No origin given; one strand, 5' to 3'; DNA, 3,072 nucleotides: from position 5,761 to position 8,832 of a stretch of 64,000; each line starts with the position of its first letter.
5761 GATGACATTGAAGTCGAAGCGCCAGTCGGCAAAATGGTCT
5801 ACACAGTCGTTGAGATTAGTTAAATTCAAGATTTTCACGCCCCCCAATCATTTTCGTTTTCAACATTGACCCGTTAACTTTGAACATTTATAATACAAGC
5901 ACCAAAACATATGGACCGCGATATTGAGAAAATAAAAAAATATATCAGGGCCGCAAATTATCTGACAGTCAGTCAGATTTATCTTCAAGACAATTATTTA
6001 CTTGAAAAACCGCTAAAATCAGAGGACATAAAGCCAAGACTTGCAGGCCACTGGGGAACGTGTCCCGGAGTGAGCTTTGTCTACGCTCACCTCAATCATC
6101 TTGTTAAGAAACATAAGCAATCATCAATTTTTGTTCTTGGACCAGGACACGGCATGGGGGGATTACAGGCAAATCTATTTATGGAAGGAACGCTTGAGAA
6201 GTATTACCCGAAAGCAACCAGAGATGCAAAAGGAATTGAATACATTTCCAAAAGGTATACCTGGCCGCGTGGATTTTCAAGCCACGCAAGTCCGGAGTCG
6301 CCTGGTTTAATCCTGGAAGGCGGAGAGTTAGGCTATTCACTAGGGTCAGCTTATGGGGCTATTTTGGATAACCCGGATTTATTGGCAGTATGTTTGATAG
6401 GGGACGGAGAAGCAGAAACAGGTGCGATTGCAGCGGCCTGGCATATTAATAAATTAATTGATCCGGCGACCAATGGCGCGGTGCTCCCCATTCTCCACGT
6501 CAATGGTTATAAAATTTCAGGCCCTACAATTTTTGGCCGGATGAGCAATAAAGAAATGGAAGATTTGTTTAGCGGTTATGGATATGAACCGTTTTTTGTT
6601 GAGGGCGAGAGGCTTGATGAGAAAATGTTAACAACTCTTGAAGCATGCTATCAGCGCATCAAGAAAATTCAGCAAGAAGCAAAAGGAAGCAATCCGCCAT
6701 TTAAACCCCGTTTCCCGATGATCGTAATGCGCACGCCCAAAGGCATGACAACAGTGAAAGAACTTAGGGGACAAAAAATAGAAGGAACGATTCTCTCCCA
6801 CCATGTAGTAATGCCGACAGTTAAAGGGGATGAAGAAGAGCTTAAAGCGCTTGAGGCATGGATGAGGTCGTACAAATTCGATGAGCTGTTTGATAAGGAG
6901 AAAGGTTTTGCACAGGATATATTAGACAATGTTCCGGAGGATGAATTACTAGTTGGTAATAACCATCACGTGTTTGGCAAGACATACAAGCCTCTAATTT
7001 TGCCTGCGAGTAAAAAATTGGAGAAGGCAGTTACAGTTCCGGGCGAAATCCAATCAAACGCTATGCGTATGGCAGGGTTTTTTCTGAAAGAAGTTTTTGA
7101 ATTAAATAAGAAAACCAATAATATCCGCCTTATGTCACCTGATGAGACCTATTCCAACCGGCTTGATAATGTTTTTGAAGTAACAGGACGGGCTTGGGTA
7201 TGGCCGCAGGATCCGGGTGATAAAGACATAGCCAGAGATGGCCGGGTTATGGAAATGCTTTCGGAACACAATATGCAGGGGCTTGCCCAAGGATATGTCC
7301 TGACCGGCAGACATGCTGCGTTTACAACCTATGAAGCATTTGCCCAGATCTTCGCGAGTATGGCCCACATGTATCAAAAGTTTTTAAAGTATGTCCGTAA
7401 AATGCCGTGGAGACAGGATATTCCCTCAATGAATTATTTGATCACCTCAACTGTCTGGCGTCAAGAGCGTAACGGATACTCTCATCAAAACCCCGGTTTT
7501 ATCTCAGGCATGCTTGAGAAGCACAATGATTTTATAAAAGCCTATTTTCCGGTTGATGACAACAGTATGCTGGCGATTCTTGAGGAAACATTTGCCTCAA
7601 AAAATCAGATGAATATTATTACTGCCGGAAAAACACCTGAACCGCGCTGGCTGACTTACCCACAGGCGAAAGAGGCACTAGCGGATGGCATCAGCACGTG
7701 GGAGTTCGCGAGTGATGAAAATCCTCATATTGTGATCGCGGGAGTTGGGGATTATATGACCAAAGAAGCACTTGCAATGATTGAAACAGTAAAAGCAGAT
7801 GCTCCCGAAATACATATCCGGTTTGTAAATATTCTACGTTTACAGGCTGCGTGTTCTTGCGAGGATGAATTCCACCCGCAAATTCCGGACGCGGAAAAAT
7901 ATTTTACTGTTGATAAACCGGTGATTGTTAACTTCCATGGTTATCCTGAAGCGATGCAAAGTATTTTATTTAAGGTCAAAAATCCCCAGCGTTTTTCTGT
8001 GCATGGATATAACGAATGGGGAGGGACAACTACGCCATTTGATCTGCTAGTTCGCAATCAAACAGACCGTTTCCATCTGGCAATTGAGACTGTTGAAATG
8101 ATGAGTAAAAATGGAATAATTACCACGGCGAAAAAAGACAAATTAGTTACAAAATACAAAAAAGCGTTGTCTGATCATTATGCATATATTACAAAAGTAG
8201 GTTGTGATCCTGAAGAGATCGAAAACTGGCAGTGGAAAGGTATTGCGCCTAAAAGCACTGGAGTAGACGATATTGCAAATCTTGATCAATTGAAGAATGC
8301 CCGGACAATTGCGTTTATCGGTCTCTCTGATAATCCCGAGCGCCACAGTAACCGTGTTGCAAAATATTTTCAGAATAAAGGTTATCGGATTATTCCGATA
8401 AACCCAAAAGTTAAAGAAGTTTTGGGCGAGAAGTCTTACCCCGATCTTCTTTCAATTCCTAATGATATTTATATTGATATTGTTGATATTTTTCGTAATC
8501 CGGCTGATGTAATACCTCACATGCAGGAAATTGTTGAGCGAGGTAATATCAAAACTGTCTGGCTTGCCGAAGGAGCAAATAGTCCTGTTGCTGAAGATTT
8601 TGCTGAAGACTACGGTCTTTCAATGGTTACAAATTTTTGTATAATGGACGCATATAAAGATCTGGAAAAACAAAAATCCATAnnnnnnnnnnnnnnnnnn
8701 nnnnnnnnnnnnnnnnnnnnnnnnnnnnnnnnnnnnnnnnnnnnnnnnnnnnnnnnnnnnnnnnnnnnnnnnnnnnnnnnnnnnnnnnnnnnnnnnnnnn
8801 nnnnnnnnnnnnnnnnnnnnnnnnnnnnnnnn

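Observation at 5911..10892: Phosphoketolase fused to a CoA-binding domain, followed by an Acs-like synthetase and a gamma-CA-like protein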

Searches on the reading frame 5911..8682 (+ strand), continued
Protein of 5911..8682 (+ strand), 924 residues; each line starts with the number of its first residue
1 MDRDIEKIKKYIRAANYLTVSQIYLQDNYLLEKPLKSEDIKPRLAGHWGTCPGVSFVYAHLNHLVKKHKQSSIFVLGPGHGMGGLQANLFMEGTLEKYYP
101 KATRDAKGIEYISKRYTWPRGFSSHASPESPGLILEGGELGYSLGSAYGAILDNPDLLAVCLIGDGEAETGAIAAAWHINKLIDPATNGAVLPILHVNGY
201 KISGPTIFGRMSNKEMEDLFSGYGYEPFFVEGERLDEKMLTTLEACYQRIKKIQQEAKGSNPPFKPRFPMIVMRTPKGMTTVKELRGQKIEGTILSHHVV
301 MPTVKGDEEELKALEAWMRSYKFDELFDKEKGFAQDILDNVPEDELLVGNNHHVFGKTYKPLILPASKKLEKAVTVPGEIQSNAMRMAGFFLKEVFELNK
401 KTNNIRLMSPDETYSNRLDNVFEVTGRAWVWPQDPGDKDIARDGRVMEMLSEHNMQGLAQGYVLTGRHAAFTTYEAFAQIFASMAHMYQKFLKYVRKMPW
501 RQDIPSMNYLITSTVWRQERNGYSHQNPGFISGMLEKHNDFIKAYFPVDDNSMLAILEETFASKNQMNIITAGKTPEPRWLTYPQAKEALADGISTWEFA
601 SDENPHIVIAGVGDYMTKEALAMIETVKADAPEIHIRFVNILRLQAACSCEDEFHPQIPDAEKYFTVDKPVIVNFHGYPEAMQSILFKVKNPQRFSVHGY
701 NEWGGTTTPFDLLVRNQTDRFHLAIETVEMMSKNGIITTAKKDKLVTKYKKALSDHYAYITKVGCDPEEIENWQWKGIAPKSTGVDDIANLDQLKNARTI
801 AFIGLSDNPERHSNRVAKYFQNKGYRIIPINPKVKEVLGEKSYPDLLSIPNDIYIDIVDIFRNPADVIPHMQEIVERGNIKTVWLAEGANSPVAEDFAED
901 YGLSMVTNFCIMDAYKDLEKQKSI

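Call 65: fold_search(model_id=the predicted structure, library=pdb)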
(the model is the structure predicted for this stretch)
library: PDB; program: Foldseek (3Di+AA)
matches with E <= 10: 923; with E <= 0.001: 250
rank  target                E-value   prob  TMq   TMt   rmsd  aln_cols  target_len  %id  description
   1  9cd3_A                3.0e-75  1.00  0.76  0.88   3.6       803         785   46  Cryo-EM structure of Candidatus Saccharibacterium phosphoketolase complexed with thiamine diphosphate (released 2025-08-06)
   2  8io8_A                1.2e-73  1.00  0.79  0.93   2.4       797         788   42  Cryo-EM structure of cyanobacteria phosphoketolase complexed with AMPPNPin dimeric assembly (released 2023-06-28)
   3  8ioe_A                4.1e-70  1.00  0.78  0.91   2.5       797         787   42  Cryo-EM structure of cyanobacteria phosphoketolase in dodecameric assembly (released 2023-06-28)
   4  8ioe_G                6.5e-70  1.00  0.78  0.92   2.4       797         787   42  Cryo-EM structure of cyanobacteria phosphoketolase in dodecameric assembly (released 2023-06-28)
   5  3ahj                  6.2e-68  1.00  0.78  0.90   2.7       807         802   35  H553A mutant of Phosphoketolase from Bifidobacterium Breve (released 2010-08-25)
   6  3ahi                  1.6e-67  1.00  0.78  0.90   2.7       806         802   35  H320A mutant of Phosphoketolase from Bifidobacterium Breve complexed with acetyl thiamine diphosphate (released 2010-08-25)
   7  3ai7_A                3.1e-67  1.00  0.78  0.89   2.7       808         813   36  Crystal Structure of Bifidobacterium Longum Phosphoketolase (released 2010-09-15)
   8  6lxv_A                4.4e-67  1.00  0.78  0.89   2.7       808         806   36  Cryo-EM structure of phosphoketolase from Bifidobacterium longum (released 2021-02-17)
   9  3ahh                  1.1e-66  1.00  0.78  0.90   2.6       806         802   36  H142A mutant of Phosphoketolase from Bifidobacterium Breve complexed with acetyl thiamine diphosphate (released 2010-08-25)
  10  7c8i_E                3.3e-66  1.00  0.78  0.89   2.8       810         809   36  Ambient temperature structure of Bifidobacgterium longum phosphoketolase with thiamine diphosphate and phosphoenol pyu (released 2021-06-02)
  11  3ahg                  4.8e-66  1.00  0.78  0.90   2.7       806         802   35  H64A mutant of Phosphoketolase from Bifidobacterium Breve complexed with a tricyclic ring form of thiamine diphosphate (released 2010-08-25)
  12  7c8i_B                1.0e-65  1.00  0.79  0.89   2.9       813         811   36  Ambient temperature structure of Bifidobacgterium longum phosphoketolase with thiamine diphosphate and phosphoenol pyu (released 2021-06-02)
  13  7c8h_A                1.8e-65  1.00  0.78  0.89   2.7       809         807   36  Ambient temperature structure of Bifidobacterium longum phosphoketolase with thiamine diphosphate (released 2021-06-02)
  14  3ahc                  3.4e-65  1.00  0.78  0.90   2.7       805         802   36  Resting form of Phosphoketolase from Bifidobacterium Breve (released 2010-08-25)
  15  7c8h_D                3.9e-64  1.00  0.78  0.89   2.7       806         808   36  Ambient temperature structure of Bifidobacterium longum phosphoketolase with thiamine diphosphate (released 2021-06-02)
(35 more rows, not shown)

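Call 67: find_encoding_contigs(protein=P0123, flank=4000, max_places=2)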
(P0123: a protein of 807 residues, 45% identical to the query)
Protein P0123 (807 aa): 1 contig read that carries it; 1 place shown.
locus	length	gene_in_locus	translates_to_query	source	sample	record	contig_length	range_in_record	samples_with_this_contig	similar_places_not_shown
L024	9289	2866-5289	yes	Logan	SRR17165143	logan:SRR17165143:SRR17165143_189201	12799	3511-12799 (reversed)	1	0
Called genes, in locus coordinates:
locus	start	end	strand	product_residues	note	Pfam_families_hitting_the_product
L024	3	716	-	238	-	?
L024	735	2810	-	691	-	PF01134:GIDA (weak), PF01266:DAO (faint), PF07992:Pyr_redox_2, PF12831:FAD_oxidored, PF13738:Pyr_redox_3, PF00070:Pyr_redox, PF02852:Pyr_redox_dim, PF09335:VTT_dom, +2 more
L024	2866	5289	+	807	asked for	PF09364:XFP_N, PF03894:XFP, PF09363:XFP_C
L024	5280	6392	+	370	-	PF00871:Acetate_kinase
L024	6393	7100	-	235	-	PF26330:DUF8085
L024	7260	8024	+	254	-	-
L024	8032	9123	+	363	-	PF11899:DUF3419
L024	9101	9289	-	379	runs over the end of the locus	PF13480:Acetyltransf_6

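Call 68: find_encoding_contigs(protein=P0126, flank=4000, max_places=2)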
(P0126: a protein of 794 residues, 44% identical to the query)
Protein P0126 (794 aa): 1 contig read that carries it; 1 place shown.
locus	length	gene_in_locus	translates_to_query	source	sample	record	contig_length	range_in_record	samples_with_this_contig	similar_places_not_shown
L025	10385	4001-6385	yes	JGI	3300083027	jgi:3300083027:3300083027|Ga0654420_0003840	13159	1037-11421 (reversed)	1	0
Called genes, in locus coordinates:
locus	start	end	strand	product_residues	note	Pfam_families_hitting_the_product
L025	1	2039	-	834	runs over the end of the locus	PF01588:tRNA_bind, PF03483:B3_4, PF17759:tRNA_synthFbeta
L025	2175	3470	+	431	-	-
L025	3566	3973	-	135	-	PF08818:DUF1801 (weak)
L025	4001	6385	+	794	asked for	PF09364:XFP_N, PF03894:XFP, PF09363:XFP_C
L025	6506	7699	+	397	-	PF00871:Acetate_kinase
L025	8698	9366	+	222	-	-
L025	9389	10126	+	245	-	PF22935:RM44_endonuclase (weak), PF14622:Ribonucleas_3_3, PF00636:Ribonuclease_3, PF00035:dsrm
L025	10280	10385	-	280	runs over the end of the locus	-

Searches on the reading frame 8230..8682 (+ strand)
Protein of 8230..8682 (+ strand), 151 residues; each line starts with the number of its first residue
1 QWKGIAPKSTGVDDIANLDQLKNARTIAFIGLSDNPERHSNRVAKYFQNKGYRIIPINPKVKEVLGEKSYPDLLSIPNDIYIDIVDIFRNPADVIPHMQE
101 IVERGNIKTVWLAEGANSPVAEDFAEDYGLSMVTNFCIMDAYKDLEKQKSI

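Call 8: search_solved_structures(query=window:8230-8682:+, max_evalue=0.01, show_alignments=3)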
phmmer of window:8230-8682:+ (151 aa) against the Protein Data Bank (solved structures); distinct sequences matched with E-value up to 0.01: 12.
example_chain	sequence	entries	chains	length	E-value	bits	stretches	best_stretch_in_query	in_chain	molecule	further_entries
3q9u_A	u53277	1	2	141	4.6e-22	82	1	13-145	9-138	CoA binding protein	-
2d59_A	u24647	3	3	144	5.3e-22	81.8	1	19-145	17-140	hypothetical protein PH1109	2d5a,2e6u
3qa9_A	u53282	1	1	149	3.6e-21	79.1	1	20-145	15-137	CoA binding domain protein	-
3q9n_A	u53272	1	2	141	1.2e-20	77.4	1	19-143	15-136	CoA binding protein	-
2duw_A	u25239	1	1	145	2.8e-20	76.2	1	14-137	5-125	putative CoA-binding protein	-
1iuk_A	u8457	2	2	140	1.5e-18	70.6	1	21-145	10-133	hypothetical protein TT1466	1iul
1y81_A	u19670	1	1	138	7e-14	55.4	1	22-140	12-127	conserved hypothetical protein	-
9y43_A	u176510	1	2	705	2.6e-06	30.9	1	14-114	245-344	3-hydroxypropionate--CoA ligase [ADP-forming]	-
4xyl_A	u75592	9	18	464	1e-05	28.9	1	17-93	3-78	alpha subunit of Acyl-CoA synthetase (NDP forming) | Acyl-CoA synthetase (NDP forming) | alpha subunit of acetyl-CoA synthetase (NDP forming)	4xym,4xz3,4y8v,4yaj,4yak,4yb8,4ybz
2csu_A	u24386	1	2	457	9.7e-05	25.8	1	18-88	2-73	457aa long hypothetical protein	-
9it0_A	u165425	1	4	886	0.0065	19.8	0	18-108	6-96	Protein acetyltransferase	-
9isq_A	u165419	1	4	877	0.009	19.4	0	18-108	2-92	Protein acetyltransferase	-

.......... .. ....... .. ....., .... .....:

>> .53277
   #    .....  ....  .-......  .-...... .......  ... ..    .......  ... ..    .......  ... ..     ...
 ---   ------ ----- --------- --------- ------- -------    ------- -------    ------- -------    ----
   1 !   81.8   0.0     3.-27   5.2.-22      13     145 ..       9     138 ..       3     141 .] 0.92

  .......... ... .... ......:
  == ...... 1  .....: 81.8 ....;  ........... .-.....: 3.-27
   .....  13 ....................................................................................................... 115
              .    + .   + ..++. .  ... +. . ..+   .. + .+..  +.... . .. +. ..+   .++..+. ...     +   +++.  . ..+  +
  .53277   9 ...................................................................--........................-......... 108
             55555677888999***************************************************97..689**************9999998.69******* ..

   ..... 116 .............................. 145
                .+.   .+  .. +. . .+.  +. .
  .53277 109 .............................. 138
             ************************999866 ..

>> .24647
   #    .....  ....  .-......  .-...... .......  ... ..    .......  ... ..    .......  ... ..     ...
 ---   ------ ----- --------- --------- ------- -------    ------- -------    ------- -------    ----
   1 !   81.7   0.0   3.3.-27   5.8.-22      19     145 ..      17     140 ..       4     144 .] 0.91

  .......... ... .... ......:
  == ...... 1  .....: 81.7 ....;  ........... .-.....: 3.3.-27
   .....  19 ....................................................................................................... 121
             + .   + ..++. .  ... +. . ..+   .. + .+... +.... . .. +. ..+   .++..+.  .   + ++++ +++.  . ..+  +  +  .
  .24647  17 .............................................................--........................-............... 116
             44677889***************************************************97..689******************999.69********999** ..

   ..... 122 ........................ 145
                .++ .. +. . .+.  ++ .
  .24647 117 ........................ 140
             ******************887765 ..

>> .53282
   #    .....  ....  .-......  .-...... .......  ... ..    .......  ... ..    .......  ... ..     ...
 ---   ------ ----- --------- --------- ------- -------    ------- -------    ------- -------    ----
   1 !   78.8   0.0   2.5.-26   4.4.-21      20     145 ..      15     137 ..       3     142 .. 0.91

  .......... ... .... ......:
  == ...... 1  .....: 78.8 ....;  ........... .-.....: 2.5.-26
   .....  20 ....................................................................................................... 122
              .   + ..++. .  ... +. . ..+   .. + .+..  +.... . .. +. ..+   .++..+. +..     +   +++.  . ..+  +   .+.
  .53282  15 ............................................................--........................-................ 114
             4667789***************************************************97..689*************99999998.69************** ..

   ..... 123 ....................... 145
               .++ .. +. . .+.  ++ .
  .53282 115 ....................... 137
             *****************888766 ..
